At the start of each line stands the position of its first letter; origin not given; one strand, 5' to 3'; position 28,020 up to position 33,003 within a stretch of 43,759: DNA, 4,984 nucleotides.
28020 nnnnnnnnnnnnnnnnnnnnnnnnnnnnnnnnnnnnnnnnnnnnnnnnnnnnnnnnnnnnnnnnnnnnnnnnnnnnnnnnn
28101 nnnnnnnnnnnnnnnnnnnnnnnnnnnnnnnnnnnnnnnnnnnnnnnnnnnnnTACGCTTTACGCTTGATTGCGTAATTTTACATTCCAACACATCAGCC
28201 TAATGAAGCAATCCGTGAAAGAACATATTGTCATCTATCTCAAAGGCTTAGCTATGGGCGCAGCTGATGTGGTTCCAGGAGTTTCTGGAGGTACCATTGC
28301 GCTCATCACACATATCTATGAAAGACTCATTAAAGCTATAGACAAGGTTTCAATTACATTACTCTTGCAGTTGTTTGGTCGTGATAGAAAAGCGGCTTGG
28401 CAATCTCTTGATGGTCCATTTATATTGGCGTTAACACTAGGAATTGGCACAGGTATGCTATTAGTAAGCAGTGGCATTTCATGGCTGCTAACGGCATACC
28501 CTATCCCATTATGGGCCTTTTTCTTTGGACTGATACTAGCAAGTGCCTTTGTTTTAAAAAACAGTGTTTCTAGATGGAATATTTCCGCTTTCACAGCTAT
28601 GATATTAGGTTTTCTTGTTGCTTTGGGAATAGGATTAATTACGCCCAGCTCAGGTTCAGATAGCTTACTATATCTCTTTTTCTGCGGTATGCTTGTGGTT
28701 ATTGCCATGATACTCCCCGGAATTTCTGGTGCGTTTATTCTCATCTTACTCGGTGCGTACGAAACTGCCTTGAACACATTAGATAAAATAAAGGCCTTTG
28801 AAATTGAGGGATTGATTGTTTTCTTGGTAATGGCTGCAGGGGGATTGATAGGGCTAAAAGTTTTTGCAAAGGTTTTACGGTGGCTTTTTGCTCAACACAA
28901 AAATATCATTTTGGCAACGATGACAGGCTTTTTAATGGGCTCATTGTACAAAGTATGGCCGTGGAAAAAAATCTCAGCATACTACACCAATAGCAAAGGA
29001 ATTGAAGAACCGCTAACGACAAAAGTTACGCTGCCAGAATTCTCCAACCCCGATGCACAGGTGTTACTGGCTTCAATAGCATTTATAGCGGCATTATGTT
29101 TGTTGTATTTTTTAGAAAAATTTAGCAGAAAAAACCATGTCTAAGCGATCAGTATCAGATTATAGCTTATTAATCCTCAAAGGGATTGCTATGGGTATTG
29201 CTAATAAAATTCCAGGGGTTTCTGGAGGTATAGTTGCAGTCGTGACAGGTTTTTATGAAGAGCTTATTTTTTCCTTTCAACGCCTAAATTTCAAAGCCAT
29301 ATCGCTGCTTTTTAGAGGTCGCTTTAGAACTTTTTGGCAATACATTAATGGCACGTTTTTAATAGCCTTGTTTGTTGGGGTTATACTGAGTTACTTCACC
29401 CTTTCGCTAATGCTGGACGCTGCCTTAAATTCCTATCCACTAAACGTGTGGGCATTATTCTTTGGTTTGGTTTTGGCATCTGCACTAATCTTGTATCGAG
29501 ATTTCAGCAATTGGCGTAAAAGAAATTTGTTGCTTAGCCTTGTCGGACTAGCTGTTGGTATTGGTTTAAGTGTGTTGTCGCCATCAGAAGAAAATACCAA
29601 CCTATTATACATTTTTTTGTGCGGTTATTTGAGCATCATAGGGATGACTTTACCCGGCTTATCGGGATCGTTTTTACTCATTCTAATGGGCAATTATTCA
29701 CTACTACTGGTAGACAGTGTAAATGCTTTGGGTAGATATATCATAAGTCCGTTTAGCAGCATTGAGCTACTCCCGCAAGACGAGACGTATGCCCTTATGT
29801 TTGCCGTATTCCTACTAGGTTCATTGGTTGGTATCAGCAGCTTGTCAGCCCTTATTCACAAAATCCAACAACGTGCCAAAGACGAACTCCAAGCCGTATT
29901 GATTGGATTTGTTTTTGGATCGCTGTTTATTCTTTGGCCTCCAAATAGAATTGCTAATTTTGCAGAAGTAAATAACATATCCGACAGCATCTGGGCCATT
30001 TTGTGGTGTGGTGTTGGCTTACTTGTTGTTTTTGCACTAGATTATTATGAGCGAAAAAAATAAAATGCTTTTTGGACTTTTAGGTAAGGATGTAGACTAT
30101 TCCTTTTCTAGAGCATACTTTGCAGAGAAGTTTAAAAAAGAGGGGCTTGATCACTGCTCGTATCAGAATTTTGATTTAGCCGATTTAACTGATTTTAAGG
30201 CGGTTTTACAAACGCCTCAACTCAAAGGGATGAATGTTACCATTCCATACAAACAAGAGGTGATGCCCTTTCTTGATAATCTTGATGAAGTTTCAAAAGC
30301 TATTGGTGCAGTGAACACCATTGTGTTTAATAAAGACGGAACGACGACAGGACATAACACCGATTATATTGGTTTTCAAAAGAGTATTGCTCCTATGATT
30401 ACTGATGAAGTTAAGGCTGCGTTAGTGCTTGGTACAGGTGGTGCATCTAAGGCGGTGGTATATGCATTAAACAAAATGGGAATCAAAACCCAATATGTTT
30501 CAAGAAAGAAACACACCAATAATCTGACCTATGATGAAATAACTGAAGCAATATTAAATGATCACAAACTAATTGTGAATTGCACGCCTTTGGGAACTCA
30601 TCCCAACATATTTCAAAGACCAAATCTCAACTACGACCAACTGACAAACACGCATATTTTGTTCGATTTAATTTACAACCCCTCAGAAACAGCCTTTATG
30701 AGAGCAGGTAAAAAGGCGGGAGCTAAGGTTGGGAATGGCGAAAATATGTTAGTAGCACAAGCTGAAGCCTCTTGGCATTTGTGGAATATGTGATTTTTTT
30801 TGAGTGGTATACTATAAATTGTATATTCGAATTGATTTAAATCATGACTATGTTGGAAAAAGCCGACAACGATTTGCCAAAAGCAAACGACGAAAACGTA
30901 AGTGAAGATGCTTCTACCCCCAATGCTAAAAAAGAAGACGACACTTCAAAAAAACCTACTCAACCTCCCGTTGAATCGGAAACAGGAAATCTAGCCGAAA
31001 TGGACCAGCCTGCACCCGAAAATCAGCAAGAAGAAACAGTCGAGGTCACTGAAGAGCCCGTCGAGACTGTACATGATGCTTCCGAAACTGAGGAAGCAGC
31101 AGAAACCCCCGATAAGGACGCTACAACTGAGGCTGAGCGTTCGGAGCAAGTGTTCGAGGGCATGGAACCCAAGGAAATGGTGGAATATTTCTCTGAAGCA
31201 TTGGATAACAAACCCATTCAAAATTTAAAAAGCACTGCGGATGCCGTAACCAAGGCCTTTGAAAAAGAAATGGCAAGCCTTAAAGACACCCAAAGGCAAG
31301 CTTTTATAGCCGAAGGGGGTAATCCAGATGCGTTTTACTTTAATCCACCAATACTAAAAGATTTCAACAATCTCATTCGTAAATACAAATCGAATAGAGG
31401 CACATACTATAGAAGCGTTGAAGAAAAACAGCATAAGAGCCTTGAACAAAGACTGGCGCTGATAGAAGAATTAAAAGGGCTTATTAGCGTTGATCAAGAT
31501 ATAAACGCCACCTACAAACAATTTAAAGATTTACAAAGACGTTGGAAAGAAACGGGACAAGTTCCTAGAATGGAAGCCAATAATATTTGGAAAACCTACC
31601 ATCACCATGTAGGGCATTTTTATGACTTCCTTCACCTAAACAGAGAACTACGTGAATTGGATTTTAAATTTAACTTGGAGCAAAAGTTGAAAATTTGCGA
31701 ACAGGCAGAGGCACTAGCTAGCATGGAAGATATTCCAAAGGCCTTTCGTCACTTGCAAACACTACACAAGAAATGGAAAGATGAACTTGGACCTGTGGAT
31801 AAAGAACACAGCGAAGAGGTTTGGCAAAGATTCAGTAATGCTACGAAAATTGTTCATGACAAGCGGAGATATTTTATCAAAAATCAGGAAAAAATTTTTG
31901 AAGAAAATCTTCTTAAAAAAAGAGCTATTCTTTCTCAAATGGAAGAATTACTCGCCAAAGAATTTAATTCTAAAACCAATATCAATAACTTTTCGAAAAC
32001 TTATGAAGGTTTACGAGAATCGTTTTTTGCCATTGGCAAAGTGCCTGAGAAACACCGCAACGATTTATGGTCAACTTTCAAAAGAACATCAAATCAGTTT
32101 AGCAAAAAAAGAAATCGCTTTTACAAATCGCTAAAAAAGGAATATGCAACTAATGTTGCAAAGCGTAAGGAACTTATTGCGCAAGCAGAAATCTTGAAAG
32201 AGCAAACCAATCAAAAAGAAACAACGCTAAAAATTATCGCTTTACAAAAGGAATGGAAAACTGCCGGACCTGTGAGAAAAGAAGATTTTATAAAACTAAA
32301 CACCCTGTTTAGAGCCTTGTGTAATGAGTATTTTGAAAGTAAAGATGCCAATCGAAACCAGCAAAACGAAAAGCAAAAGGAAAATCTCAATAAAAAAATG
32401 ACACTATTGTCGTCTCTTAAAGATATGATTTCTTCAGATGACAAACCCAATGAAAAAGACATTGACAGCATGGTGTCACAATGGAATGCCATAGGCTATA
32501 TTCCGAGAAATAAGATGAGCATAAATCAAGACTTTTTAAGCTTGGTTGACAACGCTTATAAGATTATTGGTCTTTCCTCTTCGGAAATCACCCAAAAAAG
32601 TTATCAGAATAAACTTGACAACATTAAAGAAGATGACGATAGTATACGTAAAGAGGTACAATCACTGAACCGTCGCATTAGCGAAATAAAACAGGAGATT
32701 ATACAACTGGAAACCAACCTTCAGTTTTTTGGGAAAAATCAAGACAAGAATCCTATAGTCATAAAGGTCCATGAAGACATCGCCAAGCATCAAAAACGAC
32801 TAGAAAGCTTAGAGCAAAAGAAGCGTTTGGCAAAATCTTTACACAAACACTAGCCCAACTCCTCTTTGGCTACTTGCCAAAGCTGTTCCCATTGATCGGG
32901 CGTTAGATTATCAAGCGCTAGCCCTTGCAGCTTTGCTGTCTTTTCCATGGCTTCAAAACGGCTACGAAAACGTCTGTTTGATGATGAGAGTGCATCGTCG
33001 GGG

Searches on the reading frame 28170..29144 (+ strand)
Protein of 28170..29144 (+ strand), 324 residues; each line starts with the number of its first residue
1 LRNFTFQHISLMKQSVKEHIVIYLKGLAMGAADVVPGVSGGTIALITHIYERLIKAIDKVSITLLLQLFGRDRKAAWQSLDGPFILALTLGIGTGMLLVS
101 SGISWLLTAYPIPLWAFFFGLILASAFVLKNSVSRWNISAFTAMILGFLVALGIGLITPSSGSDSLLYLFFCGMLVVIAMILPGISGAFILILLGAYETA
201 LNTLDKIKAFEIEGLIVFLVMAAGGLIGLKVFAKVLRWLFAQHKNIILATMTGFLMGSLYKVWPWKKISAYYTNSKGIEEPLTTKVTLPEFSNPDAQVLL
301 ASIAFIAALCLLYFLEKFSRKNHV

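Call 9: search_protein_families(library=pfam, proteins=[window:28170-29144:+], max_evalue=0.0001)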
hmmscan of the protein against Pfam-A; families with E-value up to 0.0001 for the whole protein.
window:28170-29144:+ (324 aa): 1 family
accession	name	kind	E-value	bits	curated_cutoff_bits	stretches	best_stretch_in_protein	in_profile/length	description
PF04018.18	VCA0040-like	-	9.2e-79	264.9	26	1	29-277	1-243/246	Undecaprenyl phosphate translocase-like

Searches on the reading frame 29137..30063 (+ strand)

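Call 9: search_protein_families(library=pfam, proteins=[window:29137-30063:+], max_evalue=0.0001)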
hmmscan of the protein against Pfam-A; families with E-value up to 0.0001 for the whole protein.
window:29137-30063:+ (308 aa): 1 family
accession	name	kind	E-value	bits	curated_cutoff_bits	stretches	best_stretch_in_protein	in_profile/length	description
PF04018.18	VCA0040-like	-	7.7e-65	219.3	26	1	19-274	1-236/246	Undecaprenyl phosphate translocase-like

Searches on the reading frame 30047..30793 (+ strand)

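Call 9: search_protein_families(library=pfam, proteins=[window:30047-30793:+], max_evalue=0.0001)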
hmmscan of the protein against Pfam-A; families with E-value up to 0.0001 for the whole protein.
window:30047-30793:+ (248 aa): 1 family
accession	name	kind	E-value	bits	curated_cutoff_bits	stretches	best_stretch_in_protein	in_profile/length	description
PF08501.16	Shikimate_dh_N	-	1.8e-21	76.6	27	1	11-92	1-83/83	Shikimate dehydrogenase substrate binding domain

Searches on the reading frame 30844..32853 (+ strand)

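Call 9: search_protein_families(library=pfam, proteins=[window:30844-32853:+], max_evalue=0.0001)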
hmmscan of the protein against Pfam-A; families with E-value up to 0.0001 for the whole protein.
window:30844-32853:+ (669 aa): 1 family
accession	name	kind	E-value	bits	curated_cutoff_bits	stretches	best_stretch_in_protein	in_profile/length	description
PF03993.17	DUF349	-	4.7e-77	254.8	23.9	5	407-479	1-74/75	Domain of Unknown Function (DUF349)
